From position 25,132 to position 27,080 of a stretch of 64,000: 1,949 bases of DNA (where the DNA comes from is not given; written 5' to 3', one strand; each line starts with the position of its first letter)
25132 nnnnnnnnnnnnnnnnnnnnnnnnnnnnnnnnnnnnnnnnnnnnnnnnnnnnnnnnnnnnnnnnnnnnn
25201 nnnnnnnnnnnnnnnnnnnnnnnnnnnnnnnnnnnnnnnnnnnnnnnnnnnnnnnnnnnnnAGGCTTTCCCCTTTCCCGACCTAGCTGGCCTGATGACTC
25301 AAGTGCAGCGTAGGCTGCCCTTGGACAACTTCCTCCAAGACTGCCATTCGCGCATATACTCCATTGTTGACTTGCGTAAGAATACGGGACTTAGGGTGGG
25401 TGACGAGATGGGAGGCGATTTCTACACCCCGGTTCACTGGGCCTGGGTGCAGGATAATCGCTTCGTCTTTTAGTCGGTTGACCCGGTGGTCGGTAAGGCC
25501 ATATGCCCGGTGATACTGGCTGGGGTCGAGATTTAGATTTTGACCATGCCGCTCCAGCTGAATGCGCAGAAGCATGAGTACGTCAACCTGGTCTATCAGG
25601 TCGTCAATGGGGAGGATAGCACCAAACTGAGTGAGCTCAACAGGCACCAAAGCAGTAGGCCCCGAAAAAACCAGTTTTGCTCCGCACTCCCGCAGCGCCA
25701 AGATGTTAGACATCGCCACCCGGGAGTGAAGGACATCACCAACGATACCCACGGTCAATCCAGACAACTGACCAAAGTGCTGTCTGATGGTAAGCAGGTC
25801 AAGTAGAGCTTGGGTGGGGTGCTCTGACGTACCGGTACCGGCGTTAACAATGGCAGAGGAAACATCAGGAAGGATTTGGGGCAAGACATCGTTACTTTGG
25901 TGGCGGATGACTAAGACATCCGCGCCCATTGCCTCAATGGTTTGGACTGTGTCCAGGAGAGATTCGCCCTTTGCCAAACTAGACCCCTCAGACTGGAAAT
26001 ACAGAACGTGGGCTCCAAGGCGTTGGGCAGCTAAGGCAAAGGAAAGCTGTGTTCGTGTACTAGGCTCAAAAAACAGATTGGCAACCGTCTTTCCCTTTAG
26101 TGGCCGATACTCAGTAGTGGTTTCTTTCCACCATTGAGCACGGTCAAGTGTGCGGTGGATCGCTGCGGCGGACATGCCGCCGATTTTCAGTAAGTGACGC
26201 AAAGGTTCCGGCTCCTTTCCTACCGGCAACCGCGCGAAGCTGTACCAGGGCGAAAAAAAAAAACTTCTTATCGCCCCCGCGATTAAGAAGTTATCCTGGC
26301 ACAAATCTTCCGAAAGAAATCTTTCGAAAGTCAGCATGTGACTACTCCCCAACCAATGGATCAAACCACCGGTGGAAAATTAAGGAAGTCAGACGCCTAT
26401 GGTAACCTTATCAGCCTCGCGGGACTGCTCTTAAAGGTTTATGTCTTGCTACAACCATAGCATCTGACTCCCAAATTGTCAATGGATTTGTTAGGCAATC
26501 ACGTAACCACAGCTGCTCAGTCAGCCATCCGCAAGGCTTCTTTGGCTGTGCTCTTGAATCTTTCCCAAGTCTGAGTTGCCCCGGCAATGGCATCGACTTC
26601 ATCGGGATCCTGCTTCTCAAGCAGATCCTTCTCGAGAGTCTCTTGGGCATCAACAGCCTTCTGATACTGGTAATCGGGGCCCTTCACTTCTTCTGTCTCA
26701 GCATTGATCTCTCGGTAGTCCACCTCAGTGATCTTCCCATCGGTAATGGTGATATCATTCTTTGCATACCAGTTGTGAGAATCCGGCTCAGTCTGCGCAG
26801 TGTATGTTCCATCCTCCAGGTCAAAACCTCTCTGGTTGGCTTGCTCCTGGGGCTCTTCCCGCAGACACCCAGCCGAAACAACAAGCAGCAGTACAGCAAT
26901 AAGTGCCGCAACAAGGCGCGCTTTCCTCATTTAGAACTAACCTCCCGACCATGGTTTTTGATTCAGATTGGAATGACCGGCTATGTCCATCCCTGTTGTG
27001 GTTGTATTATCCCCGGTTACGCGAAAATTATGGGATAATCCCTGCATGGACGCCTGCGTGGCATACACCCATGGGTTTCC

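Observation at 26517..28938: Divergent pair resembling the PplA/Ndh2 core of flavin-based extracellular electron transfer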

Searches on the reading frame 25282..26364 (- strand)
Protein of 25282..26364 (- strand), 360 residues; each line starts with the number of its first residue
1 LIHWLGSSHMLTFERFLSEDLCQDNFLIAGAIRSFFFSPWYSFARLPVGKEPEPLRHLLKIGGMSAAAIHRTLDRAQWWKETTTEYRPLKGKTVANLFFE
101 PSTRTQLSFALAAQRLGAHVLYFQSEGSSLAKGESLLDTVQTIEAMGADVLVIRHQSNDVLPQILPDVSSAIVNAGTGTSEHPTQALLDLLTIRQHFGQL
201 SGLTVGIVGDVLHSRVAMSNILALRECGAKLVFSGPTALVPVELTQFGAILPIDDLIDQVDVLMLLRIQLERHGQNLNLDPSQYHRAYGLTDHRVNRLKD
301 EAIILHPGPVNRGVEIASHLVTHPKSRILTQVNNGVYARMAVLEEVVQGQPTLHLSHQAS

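Call 22: search_protein_families(library=pfam, proteins=[window:25282-26364:-], max_evalue=0.001)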
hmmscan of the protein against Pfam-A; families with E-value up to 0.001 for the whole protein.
window:25282-26364:- (360 aa): 2 families
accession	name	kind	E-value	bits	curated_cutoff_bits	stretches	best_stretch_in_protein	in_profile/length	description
PF02729.26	OTCace_N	-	1.6e-41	142.3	29.9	1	56-195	1-148/148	Aspartate/ornithine carbamoyltransferase, carbamoyl-P binding domain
PF00185.30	OTCace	-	6.1e-18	65.8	29.4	1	202-344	2-155/157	Aspartate/ornithine carbamoyltransferase, Asp/Orn binding domain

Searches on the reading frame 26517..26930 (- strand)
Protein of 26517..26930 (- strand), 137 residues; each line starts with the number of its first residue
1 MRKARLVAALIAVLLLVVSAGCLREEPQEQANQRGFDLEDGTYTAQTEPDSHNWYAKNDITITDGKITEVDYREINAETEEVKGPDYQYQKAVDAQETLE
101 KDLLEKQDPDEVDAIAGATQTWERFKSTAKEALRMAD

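Call 3: search_protein_families(library=pfam, proteins=[window:26517-26930:-], max_evalue=0.1)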
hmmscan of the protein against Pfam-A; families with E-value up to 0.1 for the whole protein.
window:26517-26930:- (137 aa): 3 families
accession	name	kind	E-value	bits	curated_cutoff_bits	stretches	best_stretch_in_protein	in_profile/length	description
PF04205.19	FMN_bind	-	7.9e-08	33.3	22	1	60-133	10-76/77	FMN-binding domain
PF24033.1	DUF7342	-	0.042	14.3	31.6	1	69-128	76-137/150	Family of unknown function (DUF7342)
PF20536.3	DUF6751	-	0.053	14.1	27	1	47-115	26-97/113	Family of unknown function (DUF6751)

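Call 4: search_protein_families(library=ncbifam, proteins=[window:26517-26930:-], max_evalue=0.1)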
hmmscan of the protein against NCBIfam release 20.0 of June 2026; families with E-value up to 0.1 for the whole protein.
window:26517-26930:- (137 aa): 2 families
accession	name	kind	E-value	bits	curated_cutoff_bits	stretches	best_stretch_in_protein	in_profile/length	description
NF041941.1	lipo_FMN_PplA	exception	1.1e-15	57.6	325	1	26-131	46-159/302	extracellular electron transfer flavoprotein PplA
NF003749.0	PRK05346.1-5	equivalog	0.072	12.4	255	0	89-122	199-231/261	Na(+)-translocating NADH-quinone reductase subunit C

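Call 15: search_solved_structures(query=window:26517-26930:-, max_evalue=1, show_alignments=2)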
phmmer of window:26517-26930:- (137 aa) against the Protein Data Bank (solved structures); distinct sequences matched with E-value up to 1: 4.
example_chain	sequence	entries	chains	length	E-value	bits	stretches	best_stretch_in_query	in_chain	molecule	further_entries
3o6u_A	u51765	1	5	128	4.5e-14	56.3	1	38-136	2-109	uncharacterized protein CPE2226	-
2kzx_A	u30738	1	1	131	0.0037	21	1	39-136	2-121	Uncharacterized protein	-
6b7o_A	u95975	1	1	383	0.02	18.7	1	27-82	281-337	SdeD (lpg2509) H67A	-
6b7m_A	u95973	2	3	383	0.02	18.7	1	27-82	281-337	SdeD (lpg2509) | SdeD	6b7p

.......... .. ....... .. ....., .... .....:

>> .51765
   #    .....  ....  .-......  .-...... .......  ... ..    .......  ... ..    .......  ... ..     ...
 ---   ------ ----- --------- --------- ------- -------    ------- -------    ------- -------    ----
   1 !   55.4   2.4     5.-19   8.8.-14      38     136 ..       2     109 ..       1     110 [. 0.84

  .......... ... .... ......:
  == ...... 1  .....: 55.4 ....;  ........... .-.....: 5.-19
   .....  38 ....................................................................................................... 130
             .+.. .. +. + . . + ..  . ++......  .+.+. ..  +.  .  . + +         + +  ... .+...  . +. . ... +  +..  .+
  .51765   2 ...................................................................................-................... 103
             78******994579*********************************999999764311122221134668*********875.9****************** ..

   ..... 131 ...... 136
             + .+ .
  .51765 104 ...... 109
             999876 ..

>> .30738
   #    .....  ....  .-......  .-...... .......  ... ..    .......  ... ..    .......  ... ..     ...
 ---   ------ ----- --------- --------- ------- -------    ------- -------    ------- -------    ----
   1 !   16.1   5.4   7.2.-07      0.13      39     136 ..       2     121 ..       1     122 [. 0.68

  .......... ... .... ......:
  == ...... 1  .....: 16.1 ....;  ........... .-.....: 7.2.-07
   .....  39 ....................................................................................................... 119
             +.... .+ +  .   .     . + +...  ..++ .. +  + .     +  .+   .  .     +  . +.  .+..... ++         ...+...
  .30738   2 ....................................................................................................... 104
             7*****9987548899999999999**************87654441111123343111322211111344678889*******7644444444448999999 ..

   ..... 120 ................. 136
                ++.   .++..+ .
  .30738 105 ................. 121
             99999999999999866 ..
